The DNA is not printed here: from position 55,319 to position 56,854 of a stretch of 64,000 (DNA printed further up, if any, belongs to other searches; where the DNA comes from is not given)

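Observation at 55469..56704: KS paralogue with complete loss of the Cys-His-His triad, translationally coupled to an intact KS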

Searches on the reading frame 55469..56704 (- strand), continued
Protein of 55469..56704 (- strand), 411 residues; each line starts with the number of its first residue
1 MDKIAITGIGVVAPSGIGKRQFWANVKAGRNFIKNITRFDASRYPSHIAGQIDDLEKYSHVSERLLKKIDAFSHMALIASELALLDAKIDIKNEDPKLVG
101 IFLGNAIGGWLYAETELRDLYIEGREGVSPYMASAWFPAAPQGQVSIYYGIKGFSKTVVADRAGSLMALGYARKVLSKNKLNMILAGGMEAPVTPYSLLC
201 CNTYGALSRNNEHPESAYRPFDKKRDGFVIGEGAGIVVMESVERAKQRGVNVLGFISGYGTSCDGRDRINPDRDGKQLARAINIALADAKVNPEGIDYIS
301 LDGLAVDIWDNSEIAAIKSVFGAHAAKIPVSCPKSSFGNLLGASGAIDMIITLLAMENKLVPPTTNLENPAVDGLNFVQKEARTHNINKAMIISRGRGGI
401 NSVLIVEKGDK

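Call 8: search_protein_families(library=ncbifam, proteins=[window:55469-56704:-], max_evalue=0.01)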
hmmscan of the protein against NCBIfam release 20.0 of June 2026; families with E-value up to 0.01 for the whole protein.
window:55469-56704:- (411 aa): 21 families
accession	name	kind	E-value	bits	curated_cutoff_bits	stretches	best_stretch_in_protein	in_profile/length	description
TIGR03150.1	fabF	equivalog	2.2e-112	375.7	493.75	1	3-406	2-406/407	beta-ketoacyl-ACP synthase II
NF005589.0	PRK07314.1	subfamily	3.8e-108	361.9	387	1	2-408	4-411/413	beta-ketoacyl-ACP synthase II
NF004970.0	PRK06333.1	subfamily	4.1e-92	309.2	525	1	2-407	4-420/424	beta-ketoacyl-ACP synthase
NF006274.0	PRK08439.1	equivalog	2.8e-77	260.2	621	1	1-408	1-405/406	beta-ketoacyl-ACP synthase II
NF006434.0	PRK08722.1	equivalog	7.2e-73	245.8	759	1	3-408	5-413/414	beta-ketoacyl-ACP synthase II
NF005076.0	PRK06501.1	equivalog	4.4e-66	223.5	629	2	147-407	160-421/425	beta-ketoacyl-ACP synthase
NF005490.0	PRK07103.1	equivalog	7.9e-65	219.5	445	1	1-408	3-412/414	polyketide beta-ketoacyl:acyl carrier protein synthase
NF006587.0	PRK09116.1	equivalog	3.8e-63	213.7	470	1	2-408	2-406/408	beta-ketoacyl-ACP synthase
NF005935.0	PRK07967.1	equivalog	6.6e-59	199.8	630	1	1-409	1-404/406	beta-ketoacyl-ACP synthase I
NF004618.0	PRK05952.1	equivalog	4.1e-54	184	455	1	3-408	3-382/384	beta-ketoacyl-ACP synthase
NF005916.1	PRK07910.1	equivalog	2.2e-51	175.1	560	1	4-406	14-415/418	KasA/KasB family beta-ketoacyl-ACP synthase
NF058662.1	cispenta_AmcF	equivalog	1.7e-43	149.1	325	1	168-407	135-368/369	cispentacin biosynthesis acyltransferase subunit AmcF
NF006618.0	PRK09185.1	subfamily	8.6e-39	133.7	407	1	1-408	2-392/394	beta-ketoacyl-ACP synthase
NF045894.1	PKS_plus_SDR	equivalog_domain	4.1e-26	90.9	1740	1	62-371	80-380/1515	type I polyketide synthase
NF040607.1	mycolic_Pks13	equivalog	6.9e-26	90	2100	1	60-371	176-479/1680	polyketide synthase Pks13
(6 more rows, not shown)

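Call 13: search_protein_representatives(protein=window:55469-56704:-)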
Query: 411 residues. Proteins with E-value up to 0.001 (for the whole library): 65076; up to 1e-10: 38605; up to 1e-30: 6534. The best 150 are listed.
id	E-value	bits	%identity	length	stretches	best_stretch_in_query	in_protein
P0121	3.8e-153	526.4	59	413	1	3-408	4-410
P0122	2.8e-130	451.1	34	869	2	3-406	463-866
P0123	2.5e-116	405.2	71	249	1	1-248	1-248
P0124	6.5e-114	397.2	28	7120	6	2-389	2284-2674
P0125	2.3e-105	369.1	44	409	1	2-408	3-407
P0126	6.4e-103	361.1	46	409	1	4-408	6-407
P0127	1.1e-101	357.0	26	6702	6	4-368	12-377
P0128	5.9e-99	348.0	31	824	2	3-405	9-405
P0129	8.3e-98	344.2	42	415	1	3-409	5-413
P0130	3.0e-97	342.4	28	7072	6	139-373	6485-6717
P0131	5.1e-97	341.6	40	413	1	3-407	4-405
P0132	2.0e-96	339.6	31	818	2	3-408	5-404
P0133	2.4e-94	332.8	39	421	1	1-407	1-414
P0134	2.9e-94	332.5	28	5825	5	2-370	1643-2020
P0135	3.5e-94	332.3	26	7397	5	3-372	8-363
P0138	2.9e-90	319.4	40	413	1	3-410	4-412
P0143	3.8e-89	315.7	39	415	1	3-408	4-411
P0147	1.4e-87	310.6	38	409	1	6-408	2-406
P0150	6.2e-87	308.4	39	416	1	3-408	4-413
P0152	1.7e-86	307.0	39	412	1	4-409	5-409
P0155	3.1e-86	306.1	42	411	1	3-408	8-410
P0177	1.3e-82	294.2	38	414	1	3-406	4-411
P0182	2.0e-81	290.3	38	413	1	3-408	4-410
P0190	2.4e-80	286.7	37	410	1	2-406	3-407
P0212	3.3e-78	279.7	37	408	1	3-406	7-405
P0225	1.2e-76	274.5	36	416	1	3-408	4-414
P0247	1.4e-74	267.8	37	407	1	4-406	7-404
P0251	2.3e-74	267.0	39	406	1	2-405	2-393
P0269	3.1e-73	263.3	39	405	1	5-406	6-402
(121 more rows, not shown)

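Call 22: list_cluster_members(proteins=[P0121, P0125, P0126, P0129, P0131, P0133, P0138, P0143, P0147, P0177])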
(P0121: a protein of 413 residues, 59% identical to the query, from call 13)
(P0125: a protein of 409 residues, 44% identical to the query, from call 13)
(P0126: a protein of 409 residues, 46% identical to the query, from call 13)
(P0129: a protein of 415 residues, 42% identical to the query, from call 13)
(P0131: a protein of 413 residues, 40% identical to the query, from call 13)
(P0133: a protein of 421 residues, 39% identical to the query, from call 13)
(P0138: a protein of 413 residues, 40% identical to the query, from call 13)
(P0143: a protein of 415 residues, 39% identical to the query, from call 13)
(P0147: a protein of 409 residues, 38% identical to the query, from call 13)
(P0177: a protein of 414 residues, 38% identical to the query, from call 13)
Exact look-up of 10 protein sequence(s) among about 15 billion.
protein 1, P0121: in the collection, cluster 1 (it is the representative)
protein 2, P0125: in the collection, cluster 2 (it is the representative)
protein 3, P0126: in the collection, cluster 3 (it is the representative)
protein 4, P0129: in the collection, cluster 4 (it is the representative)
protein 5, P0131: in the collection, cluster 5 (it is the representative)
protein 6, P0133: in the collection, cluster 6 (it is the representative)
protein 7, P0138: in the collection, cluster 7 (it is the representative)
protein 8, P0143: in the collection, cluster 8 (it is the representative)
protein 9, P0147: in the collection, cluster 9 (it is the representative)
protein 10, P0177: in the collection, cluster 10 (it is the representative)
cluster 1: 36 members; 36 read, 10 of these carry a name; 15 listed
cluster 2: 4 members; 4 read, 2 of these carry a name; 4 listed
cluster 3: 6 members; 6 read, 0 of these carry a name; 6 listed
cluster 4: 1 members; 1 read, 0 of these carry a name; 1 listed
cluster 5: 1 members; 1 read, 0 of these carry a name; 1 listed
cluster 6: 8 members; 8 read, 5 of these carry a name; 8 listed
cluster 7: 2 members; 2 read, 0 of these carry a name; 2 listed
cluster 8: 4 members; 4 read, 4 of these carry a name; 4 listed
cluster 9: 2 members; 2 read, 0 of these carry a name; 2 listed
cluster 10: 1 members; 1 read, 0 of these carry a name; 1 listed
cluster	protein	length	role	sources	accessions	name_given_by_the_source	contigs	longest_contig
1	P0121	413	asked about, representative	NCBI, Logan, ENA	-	-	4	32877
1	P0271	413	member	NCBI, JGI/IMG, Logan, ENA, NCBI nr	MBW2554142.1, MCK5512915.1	MAG: beta-ketoacyl-[acyl-carrier-protein] synthase family protein [Deltaproteobacteria ... | beta-ketoacyl-[acyl-carrier-protein] synthase family protein [Deltaproteobacteria ...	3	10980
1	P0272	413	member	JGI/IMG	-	3-oxoacyl-(acyl-carrier-protein) synthase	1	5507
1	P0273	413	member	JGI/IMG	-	3-oxoacyl-(acyl-carrier-protein) synthase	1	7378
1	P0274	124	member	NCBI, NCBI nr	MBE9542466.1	MAG: beta-ketoacyl-[acyl-carrier-protein] synthase II, partial [Proteobacteria bacterium] | beta-ketoacyl-[acyl-carrier-protein] synthase II [Pseudomonadota bacterium]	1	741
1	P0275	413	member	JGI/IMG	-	3-oxoacyl-(acyl-carrier-protein) synthase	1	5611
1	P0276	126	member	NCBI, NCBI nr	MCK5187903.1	MAG: beta-ketoacyl-[acyl-carrier-protein] synthase II, partial [Deltaproteobacteria ... | beta-ketoacyl-[acyl-carrier-protein] synthase II [Deltaproteobacteria bacterium]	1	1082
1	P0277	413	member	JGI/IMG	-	3-oxoacyl-(acyl-carrier-protein) synthase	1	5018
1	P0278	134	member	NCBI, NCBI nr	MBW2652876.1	MAG: beta-ketoacyl-[acyl-carrier-protein] synthase II, partial [Deltaproteobacteria ... | beta-ketoacyl-[acyl-carrier-protein] synthase II [Deltaproteobacteria bacterium]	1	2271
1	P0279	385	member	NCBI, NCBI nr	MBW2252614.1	MAG: beta-ketoacyl-[acyl-carrier-protein] synthase family protein, partial ... | beta-ketoacyl-[acyl-carrier-protein] synthase family protein [Deltaproteobacteria ...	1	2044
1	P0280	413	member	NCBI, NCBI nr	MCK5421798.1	MAG: beta-ketoacyl-[acyl-carrier-protein] synthase family protein [Deltaproteobacteria ... | beta-ketoacyl-[acyl-carrier-protein] synthase family protein [Deltaproteobacteria ...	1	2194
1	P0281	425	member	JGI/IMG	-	-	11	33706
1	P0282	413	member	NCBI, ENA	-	-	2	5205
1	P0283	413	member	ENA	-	-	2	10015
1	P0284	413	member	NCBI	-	-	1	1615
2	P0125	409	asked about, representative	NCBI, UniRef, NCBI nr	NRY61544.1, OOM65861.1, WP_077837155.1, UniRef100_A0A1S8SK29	beta-ketoacyl-[acyl-carrier-protein] synthase family protein [Clostridium beijerinckii] | 3-oxoacyl-[acyl-carrier-protein] synthase 2 n=1 Tax=Clostridium beijerinckii TaxID=1520 ... | beta-ketoacyl synthase N-terminal-like domain-containing protein [Clostridium ...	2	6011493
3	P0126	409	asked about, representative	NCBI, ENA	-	-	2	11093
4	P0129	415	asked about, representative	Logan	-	-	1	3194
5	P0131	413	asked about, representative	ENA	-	-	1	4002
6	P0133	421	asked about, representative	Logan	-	-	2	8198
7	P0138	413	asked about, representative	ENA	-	-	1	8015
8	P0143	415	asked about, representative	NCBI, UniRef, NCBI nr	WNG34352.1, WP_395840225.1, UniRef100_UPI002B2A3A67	beta-ketoacyl-[acyl-carrier-protein] synthase family protein [Archangium violaceum] | beta-ketoacyl-[acyl-carrier-protein] synthase family protein n=1 Tax=Archangium violaceum ...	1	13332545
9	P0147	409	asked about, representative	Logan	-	-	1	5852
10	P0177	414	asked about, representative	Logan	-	-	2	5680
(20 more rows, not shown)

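Call 31: find_encoding_contigs(protein=P0125, flank=10000, max_places=2)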
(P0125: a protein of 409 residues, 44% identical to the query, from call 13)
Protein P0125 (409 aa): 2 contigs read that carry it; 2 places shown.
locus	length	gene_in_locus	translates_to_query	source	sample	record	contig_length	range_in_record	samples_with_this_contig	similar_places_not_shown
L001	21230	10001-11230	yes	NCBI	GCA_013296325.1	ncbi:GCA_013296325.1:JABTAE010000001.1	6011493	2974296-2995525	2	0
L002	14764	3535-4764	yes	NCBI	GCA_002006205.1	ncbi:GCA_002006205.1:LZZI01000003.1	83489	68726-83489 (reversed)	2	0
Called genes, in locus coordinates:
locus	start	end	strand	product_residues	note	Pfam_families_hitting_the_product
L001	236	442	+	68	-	-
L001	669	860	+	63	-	-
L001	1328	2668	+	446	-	PF04101:Glyco_tran_28_C (weak), PF06722:EryCIII-like_C, PF00201:UDPGT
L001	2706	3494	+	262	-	PF00440:TetR_N, PF14246:TetR_C_7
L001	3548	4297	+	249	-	PF00072:Response_reg, PF04397:LytTR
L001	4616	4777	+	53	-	PF13936:HTH_38 (weak)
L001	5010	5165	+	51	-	-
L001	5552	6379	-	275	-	PF13546:DDE_5 (faint)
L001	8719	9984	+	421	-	PF00109:ketoacyl-synt, PF02801:Ketoacyl-synt_C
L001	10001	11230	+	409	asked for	PF00109:ketoacyl-synt, PF00108:Thiolase_N (faint), PF02801:Ketoacyl-synt_C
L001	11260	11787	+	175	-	-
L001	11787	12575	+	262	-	PF04199:Cyclase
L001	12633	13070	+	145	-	PF03364:Polyketide_cyc (weak)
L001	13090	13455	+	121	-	PF01648:ACPS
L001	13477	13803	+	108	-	PF02627:CMD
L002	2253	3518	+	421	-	PF00109:ketoacyl-synt, PF02801:Ketoacyl-synt_C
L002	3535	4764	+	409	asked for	PF00109:ketoacyl-synt, PF00108:Thiolase_N (faint), PF02801:Ketoacyl-synt_C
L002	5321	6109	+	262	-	PF04199:Cyclase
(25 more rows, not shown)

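Call 32: find_encoding_contigs(protein=P0069, flank=10000, max_places=2)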
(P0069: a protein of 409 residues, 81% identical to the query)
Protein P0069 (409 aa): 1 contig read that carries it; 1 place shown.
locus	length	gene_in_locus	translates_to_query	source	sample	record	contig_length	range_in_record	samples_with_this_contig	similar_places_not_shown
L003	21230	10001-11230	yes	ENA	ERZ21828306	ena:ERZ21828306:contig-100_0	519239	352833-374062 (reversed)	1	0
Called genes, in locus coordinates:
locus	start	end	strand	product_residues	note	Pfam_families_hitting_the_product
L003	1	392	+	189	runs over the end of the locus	PF00581:Rhodanese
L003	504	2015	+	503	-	PF00501:AMP-binding, PF13193:AMP-binding_C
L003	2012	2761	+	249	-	PF01048:PNP_UDP_1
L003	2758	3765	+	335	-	PF01008:IF-2B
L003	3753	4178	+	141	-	-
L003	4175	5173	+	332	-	PF00596:Aldolase_II, PF02036:SCP2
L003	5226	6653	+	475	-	PF00171:Aldedh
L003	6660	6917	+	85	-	PF11084:DUF2621 (weak)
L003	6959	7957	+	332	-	PF01210:NAD_Gly3P_dh_N, PF02558:ApbA, PF03807:F420_oxidored (weak), PF08546:ApbA_C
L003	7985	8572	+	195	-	-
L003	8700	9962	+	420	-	PF00109:ketoacyl-synt, PF02801:Ketoacyl-synt_C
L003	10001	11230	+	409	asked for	PF00109:ketoacyl-synt, PF02801:Ketoacyl-synt_C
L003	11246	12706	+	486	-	PF02310:B12-binding, PF04055:Radical_SAM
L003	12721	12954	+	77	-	PF00550:PP-binding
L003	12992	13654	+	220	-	PF01797:Y1_Tnp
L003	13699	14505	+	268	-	PF04199:Cyclase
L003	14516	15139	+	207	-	-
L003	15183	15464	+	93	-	PF07883:Cupin_2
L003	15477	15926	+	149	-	PF10604:Polyketide_cyc2 (weak), PF03364:Polyketide_cyc (weak)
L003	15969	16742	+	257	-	PF00106:adh_short, PF08659:KR, PF13561:adh_short_C2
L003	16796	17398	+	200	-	PF03425:CBM_11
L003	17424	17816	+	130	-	-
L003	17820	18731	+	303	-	PF04909:Amidohydro_2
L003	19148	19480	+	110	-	PF02641:DUF190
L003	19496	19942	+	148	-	PF01967:MoaC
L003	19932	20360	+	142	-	PF03473:MOSC (weak)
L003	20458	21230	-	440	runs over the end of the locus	PF00309:Sigma54_AID, PF04963:Sigma54_CBD, PF04552:Sigma54_DBD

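Call 35: find_related_loci(query=window:55469-56704:-, collection=genome_contigs, flank=10000)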
Query window:55469-56704:- (411 aa) in genome_contigs; peptide patterns used: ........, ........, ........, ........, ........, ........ (x = any residue, [..] = any of these).
589 stretches matched a pattern; 467 encode a relative of the query (tblastn E <= 1e-3); the best 80 are kept; 80 distinct loci.
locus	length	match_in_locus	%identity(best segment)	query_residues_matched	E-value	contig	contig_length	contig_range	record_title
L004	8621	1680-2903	82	1-408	0e+0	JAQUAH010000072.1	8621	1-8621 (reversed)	MAG: Candidatus Omnitrophota bacterium isolate STC_8 NODE_20539_length_8621_cov_2.922416_Sandtown_C, whole genome shotgu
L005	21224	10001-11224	82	1-408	0e+0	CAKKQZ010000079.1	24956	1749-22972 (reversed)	Omnitrophica bacterium GWA2_41_15 isolate Hainich-H51-bin231-1 genome assembly, contig: H51-bin231_1_Hain_H51_02um_R1_72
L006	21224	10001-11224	81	1-408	0e+0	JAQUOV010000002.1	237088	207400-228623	MAG: Candidatus Omnitrophota bacterium isolate STD1_209 NODE_89_length_237088_cov_10.788978_Sandtown_D1, whole genome sh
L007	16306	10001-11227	81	1-409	0e+0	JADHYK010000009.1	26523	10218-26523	MAG: Candidatus Omnitrophota bacterium isolate BS750m-G77 BS307-750m-sub-C52, whole genome shotgun sequence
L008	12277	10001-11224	82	1-408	0e+0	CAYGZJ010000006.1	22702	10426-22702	MAG TPA_asm: uncultured Planctomycetales bacterium isolate ERP119294_co1_460 genome assembly, contig: NODE_2717_length_2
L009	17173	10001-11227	82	1-408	0e+0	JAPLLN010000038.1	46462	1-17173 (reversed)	MAG: Candidatus Omnitrophota bacterium isolate LacPavin_0419_WC70S_MAG_47_9 LacPavin_0419_WC70S_scaffold_11279, whole ge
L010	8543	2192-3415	82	1-408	0e+0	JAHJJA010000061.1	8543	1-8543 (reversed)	MAG: Candidatus Omnitrophota bacterium isolate Modern_marine_rock_biofilm.mb.15 Modern_marine_rock.mb.15_k141_339979, wh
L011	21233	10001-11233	79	1-411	0e+0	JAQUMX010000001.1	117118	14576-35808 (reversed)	MAG: Candidatus Omnitrophota bacterium isolate STD1_164 NODE_322_length_117118_cov_5.449915_Sandtown_D1, whole genome sh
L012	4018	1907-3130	81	1-408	0e+0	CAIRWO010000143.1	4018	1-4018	MAG: Candidatus Omnitrophica bacterium isolate A4_bin-512 genome assembly, contig: bin-512:143/218, whole genome shotgun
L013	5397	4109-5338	80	1-410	0e+0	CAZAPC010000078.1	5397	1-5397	MAG TPA_asm: uncultured Planctomycetales bacterium isolate SRP098346_co1_103 genome assembly, contig: NODE_22540_length_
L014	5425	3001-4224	81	1-408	0e+0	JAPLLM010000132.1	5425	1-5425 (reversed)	MAG: Candidatus Omnitrophota bacterium isolate LacPavin_0419_WC70L_MAG_46_7 LacPavin_0419_WC70L_scaffold_298115, whole g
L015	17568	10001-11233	80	1-411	0e+0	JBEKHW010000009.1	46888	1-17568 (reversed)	MAG: Candidatus Omnitrophota bacterium isolate SPRUCE 286 SPRUCE_286_9, whole genome shotgun sequence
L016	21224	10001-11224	80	1-408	0e+0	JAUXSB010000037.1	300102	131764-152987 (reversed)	MAG: Candidatus Omnitrophota bacterium isolate C12_metabat.bin.33_sub C12_k141_503534, whole genome shotgun sequence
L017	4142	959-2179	82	1-408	0e+0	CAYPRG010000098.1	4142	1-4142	MAG TPA_asm: uncultured Planctomycetales bacterium isolate SRP178699_co1_560 genome assembly, contig: NODE_32956_length_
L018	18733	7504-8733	80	1-410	0e+0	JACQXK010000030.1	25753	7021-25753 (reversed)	MAG: Candidatus Omnitrophota bacterium isolate NC_groundwater_1513_Pr4_B-0.1um_40_4 SR1-18-B1_scaffold_114195, whole gen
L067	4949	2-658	70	192-410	3e-105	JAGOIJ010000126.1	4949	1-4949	MAG: Candidatus Omnitrophota bacterium isolate Go_SlDig_bin_191 Go_SlDig_58162_length_4949_cov_5.813978, whole genome sh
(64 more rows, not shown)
